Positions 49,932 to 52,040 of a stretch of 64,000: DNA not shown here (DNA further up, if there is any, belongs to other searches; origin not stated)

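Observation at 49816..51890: Orphan 602-aa glycine-zipper membrane protein plus 64-aa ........-repeat partner: candidate pore, translocator or toxin pair of unknown family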

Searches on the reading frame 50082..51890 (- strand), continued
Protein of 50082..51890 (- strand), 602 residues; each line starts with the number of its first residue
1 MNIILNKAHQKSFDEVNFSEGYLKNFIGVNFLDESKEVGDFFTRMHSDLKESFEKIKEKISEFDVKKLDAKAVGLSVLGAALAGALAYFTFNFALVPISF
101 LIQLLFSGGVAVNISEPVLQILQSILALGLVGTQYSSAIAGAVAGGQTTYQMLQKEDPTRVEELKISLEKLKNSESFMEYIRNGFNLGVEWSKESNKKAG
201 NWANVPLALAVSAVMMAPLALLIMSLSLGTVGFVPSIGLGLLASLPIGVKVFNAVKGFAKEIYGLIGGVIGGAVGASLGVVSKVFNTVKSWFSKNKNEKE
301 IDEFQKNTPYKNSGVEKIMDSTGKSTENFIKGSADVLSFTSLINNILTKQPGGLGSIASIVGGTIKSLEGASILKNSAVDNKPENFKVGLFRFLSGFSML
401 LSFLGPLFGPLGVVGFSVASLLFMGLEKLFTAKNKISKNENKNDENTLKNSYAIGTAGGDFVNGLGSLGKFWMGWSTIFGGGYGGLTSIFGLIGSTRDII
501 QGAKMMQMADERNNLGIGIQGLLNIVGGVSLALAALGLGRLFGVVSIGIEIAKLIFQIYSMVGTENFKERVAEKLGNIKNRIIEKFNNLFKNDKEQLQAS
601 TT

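Call 38: find_homologous_proteins(query=A3, max_evalue=0.001)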
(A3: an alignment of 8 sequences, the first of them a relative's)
Query A3 (8 sequences) (377 aa, profile of the alignment): 7 proteins with E <= 0.001 among 8000 candidates.
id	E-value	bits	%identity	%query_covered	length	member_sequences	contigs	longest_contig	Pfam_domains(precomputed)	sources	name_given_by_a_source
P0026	2.3e-150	519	100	100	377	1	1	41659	-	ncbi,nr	ncbi:MAG: hypothetical protein HY319_09125 [Armatimonadetes bacterium]|nr:hypothetical protein [Arma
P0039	2.6e-150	519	34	96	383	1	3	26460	-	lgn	-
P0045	1.3e-121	425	55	96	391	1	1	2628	-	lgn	-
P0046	2.3e-120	421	49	98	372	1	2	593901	-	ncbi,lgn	ncbi:MAG: hypothetical protein AB7S38_07070 [Vulcanimicrobiota bacterium]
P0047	1.5e-102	362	44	93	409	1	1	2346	-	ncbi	ncbi:MAG: hypothetical protein AB1758_30905 [Candidatus Eremiobacterota bacterium]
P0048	1.4e-100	355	49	86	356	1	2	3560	-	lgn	-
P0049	1.7e-99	352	48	82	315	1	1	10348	-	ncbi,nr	ncbi:MAG: hypothetical protein KC910_03365 [Candidatus Eremiobacteraeota bacterium]|nr:hypothetical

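Call 40: find_encoding_contigs(protein=P0003, flank=5000, max_places=1)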
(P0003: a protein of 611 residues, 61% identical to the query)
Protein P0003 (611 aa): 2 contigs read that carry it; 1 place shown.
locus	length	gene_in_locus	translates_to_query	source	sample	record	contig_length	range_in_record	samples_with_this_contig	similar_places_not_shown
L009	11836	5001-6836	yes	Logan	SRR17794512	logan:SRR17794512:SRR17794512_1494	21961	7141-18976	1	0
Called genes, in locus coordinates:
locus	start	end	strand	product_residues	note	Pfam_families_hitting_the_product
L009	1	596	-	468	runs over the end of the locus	PF10396:TrmE_N, PF12631:MnmE_helical, PF01926:MMR_HSR1, PF02421:FeoB_N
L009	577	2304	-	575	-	PF00106:adh_short (faint), PF04321:RmlD_sub_bind (weak), PF01073:3Beta_HSD, PF01370:Epimerase, PF02719:Polysacc_synt_2, PF16363:GDP_Man_Dehyd, PF07993:NAD_binding_4 (weak)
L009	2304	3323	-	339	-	PF00022:Actin (faint), PF06723:MreB_Mbl, PF00012:HSP70, PF14450:FtsA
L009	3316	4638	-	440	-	PF00275:EPSP_synthase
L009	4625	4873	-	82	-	PF02823:ATP-synt_DE_N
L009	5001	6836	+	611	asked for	-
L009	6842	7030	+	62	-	-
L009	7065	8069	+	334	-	PF01757:Acyl_transf_3, PF07786:HGSNAT_cat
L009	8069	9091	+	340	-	PF02481:DNA_processg_A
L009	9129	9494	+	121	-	-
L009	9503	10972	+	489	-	PF02934:GatB_N, PF02637:GatB_Yqey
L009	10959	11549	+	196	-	PF01965:DJ-1_PfpI, PF17124:ThiJ_like (faint)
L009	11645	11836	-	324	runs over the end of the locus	PF26745:SPM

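Call 41: find_encoding_contigs(protein=P0011, flank=5000, max_places=1)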
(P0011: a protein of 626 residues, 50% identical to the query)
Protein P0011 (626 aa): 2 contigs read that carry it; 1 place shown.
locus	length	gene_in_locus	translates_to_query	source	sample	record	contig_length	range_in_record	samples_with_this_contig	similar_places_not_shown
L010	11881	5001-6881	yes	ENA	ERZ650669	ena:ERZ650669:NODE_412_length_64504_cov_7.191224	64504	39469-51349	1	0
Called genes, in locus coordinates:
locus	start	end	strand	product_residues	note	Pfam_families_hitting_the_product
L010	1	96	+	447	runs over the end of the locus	PF00990:GGDEF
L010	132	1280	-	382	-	PF01041:DegT_DnrJ_EryC1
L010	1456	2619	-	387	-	PF00245:Alk_phosphatase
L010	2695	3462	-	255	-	PF01012:ETF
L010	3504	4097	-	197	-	PF00364:Biotin_lipoyl, PF25984:BSH_YknX (faint)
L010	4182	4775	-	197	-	PF00265:TK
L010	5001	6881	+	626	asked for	-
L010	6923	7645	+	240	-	-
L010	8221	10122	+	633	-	PF00580:UvrD-helicase, PF01443:Viral_helicase1 (faint), PF13245:AAA_19, PF13087:AAA_12 (faint), PF13361:UvrD_C, PF13538:UvrD_C_2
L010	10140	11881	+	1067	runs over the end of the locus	-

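Call 42: find_encoding_contigs(protein=P0002, flank=5000, max_places=1)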
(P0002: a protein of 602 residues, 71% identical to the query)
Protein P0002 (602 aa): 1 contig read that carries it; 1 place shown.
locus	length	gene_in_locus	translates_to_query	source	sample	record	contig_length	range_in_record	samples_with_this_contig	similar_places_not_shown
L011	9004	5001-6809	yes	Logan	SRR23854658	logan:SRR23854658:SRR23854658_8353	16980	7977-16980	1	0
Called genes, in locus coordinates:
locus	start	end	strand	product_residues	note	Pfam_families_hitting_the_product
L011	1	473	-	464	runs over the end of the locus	PF10396:TrmE_N, PF12631:MnmE_helical, PF03193:RsgA_GTPase (faint), PF01926:MMR_HSR1, PF02421:FeoB_N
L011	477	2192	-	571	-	PF00106:adh_short (weak), PF01073:3Beta_HSD, PF01370:Epimerase, PF02719:Polysacc_synt_2, PF04321:RmlD_sub_bind, PF16363:GDP_Man_Dehyd, PF07993:NAD_binding_4 (weak)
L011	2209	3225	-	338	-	PF00022:Actin, PF06723:MreB_Mbl, PF00012:HSP70, PF14450:FtsA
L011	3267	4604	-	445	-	PF00275:EPSP_synthase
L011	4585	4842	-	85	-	PF02823:ATP-synt_DE_N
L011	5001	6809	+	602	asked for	-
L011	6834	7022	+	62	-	-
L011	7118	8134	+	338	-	PF01757:Acyl_transf_3, PF07786:HGSNAT_cat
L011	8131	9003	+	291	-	?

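Call 65: find_encoding_contigs(protein=P0046, flank=5000, max_places=1)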
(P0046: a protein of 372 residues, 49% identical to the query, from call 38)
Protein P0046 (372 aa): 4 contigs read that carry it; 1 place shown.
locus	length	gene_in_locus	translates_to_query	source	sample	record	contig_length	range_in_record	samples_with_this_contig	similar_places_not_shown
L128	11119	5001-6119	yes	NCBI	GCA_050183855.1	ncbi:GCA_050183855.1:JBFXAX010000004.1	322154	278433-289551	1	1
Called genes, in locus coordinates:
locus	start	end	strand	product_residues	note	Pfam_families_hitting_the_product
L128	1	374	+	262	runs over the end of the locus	PF07238:PilZ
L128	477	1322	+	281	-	PF02737:3HCDH_N, PF03446:NAD_binding_2 (weak), PF00725:3HCDH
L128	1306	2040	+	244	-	PF10531:SLBB, PF22461:SLBB_2, PF00633:HHH, PF12836:HHH_3, PF14520:HHH_5 (faint)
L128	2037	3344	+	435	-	-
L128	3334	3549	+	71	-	-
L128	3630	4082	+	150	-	-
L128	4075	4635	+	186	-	-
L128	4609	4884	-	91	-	PF00708:Acylphosphatase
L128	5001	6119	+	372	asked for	-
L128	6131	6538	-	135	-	PF04828:GFA (weak)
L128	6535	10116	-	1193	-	PF00515:TPR_1 (faint), PF07719:TPR_2 (faint), PF12895:ANAPC3 (faint), PF13174:TPR_6 (faint), PF13371:TPR_9 (faint), PF13429:TPR_15 (weak), PF23914:TPR_CcmH_CycH (weak), PF14559:TPR_19, +13 more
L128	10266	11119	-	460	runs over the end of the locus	PF14821:Thr_synth_N, PF00291:PALP, PF24857:THR4_C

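Call 66: find_encoding_contigs(protein=P0039, flank=5000, max_places=1)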
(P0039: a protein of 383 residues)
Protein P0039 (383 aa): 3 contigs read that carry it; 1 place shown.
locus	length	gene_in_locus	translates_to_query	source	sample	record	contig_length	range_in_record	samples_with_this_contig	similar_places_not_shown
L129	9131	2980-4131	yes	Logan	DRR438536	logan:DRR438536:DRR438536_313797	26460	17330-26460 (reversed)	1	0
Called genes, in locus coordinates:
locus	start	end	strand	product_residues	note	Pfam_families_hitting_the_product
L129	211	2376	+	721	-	PF03415:Peptidase_C11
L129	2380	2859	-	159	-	PF07883:Cupin_2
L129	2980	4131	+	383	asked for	-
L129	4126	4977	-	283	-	PF13489:Methyltransf_23, PF08241:Methyltransf_11, PF08242:Methyltransf_12, PF13649:Methyltransf_25, PF13847:Methyltransf_31 (weak)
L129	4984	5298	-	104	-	PF04359:DUF493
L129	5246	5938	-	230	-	-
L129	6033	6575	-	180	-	-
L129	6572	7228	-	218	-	PF28597:T2SSF_N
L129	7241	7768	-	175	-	-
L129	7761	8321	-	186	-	-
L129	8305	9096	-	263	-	-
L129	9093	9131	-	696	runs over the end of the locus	-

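Call 71: search_protein_families(library=phrogs, proteins=[window:50082-51890:-, L004:7913-8686:+, P0027, P0026], max_evalue=0.1)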
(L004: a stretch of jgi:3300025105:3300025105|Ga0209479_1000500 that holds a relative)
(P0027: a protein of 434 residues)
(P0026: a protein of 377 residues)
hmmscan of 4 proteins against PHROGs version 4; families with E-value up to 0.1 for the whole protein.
window:50082-51890:- (602 aa): 2 families
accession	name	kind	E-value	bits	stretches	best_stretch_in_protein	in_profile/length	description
phrog_58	-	tail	0.00028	20.3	1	47-367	555-895/1544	tail length tape measure protein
phrog_944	-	moron, auxiliary metabolic gene and host takeover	0.006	17.3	0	214-311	118-203/235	membrane protein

L004:7913-8686:+ (257 aa): 1 family
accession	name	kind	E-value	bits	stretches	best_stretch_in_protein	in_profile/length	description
phrog_14295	-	unknown function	0.018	13.7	1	32-203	938-1062/1439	-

P0027 (434 aa): 0 families

P0026 (377 aa): 0 families

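Call 72: search_protein_families(library=padloc, proteins=[window:50082-51890:-, L004:7913-8686:+, P0027, P0026], max_evalue=0.1)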
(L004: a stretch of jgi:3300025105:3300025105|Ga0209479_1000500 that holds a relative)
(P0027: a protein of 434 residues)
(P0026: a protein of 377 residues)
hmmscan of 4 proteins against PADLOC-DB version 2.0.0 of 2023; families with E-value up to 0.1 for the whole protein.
window:50082-51890:- (602 aa): 1 family
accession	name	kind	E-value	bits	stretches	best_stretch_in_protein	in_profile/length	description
PDLC03842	LeoB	-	0.015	12.2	1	264-301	456-494/568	-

L004:7913-8686:+ (257 aa): 0 families

P0027 (434 aa): 0 families

P0026 (377 aa): 0 families

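Call 74: find_related_loci(query=A1, collection=genome_contigs, flank=3000)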
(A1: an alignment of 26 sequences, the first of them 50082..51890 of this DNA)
Query A1 (602 aa) in genome_contigs; peptide patterns used: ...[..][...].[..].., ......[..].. (x = any residue, [..] = any of these).
22 stretches matched a pattern; 10 encode a relative of the query (tblastn E <= 1e-3); 8 distinct loci.
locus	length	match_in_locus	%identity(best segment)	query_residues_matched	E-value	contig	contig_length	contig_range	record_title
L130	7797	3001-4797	90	1-595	0e+0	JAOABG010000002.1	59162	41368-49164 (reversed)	MAG: bacterium isolate SKW172 NODE_2_length_59162_cov_4.219785, whole genome shotgun sequence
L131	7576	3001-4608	72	34-566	0e+0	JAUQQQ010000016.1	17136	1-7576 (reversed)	MAG: bacterium isolate ZGR_13_1_3.bins.10.Tibet NODE_1951_length_17136_cov_23.111470, whole genome shotgun sequence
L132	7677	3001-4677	50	44-575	3e-156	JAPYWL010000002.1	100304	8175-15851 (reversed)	MAG: Deltaproteobacteria bacterium isolate RSWP7 scaffold_9_c1, whole genome shotgun sequence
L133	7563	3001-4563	50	48-556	5e-156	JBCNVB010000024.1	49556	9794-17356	MAG: bacterium isolate DT_Bin_34 contig24, whole genome shotgun sequence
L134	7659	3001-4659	48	44-577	2e-148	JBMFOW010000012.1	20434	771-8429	MAG: bacterium isolate KM4338-47 NODE_12_length_20434_cov_3.140492, whole genome shotgun sequence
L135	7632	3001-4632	48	44-565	7e-138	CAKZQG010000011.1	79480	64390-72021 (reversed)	MAG TPA_asm: uncultured bacterium isolate SRR5214706_bin.133_CONCOCT_v1.1_MAG genome assembly, contig: ERZ1744544.189, w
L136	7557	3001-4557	67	49-568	0e+0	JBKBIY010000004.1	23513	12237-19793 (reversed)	MAG: bacterium isolate 21I_057.bin.20 NODE_4_length_23513_cov_3.924731, whole genome shotgun sequence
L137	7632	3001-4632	64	30-566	0e+0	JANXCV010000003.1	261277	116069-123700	MAG: Candidatus Calescibacterium sp. isolate SKYB82 NODE_3_length_261277_cov_30.803055, whole genome shotgun sequence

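Call 93: search_dna_similar(query=window:50082-51890:-, collection=phages, mode=protein, max_evalue=0.001, max_rows=10)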
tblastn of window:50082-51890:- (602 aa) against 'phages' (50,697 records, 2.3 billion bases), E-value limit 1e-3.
No match.

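Call 94: search_dna_similar(query=window:50082-51890:-, collection=plasmids, mode=protein, max_evalue=0.001, max_rows=10)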
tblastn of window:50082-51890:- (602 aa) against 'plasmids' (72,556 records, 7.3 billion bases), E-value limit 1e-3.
No match.

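Call 98: search_protein_families(library=pfam, alignment_id=A1, max_evalue=0.1)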
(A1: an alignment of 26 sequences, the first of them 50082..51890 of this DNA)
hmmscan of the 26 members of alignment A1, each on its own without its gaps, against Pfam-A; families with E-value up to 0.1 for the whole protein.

A. member 1, window:50082-51890:- (602 aa): 2 families
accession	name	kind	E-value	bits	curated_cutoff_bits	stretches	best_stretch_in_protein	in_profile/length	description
PF07096.16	DUF1358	-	0.0024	18.2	23.4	1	523-577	61-110/115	Protein of unknown function (DUF1358)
PF17002.10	DUF5089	-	0.054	13.8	36.1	0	281-329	80-131/193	Domain of unknown function (DUF5089)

B. families by the number of members that match (of 26 scanned): 23 families
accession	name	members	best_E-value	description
PF02382.20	RTX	8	0.0034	N-terminal domain in RTX protein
PF13441.11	Gly-zipper_YMGG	6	0.014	YMGG-like Gly-zipper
PF14012.11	DUF4229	6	0.029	Protein of unknown function (DUF4229)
PF13488.11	Gly-zipper_Omp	5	0.012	Glycine zipper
PF08566.15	Pam17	5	0.014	Mitochondrial import protein Pam17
PF04277.18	OAD_gamma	4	0.013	Oxaloacetate decarboxylase, gamma chain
PF17319.7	DUF5362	3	0.01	Family of unknown function (DUF5362)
PF07096.16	DUF1358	2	0.0024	Protein of unknown function (DUF1358)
PF15103.11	G0-G1_switch_2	2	0.025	G0/G1 switch protein 2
PF07898.18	DUF1676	2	0.03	Protein of unknown function (DUF1676)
PF17443.8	pXO2-72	2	0.039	Uncharacterized protein pXO2-72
PF09447.15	Cnl2_NKP2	1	0.00022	Cnl2/NKP2 family protein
PF18827.6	LPD14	1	0.019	Large polyvalent protein-associated domain 14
PF17832.7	Pre-PUA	1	0.03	Pre-PUA-like domain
PF09969.14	DUF2203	1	0.037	Uncharacterized conserved protein (DUF2203)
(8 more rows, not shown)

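Call 99: search_protein_families(library=pfam, alignment_id=A3, max_evalue=0.1)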
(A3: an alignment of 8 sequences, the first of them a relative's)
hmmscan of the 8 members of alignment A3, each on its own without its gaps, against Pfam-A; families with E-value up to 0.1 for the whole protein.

A. member 1, P0026 (377 aa): 0 families

B. families by the number of members that match (of 8 scanned): 2 families
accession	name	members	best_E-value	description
PF05577.18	Peptidase_S28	1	0.00084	Serine carboxypeptidase S28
PF05802.16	SctB2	1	0.071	SPI-2 type 3 secretion system translocon protein SctB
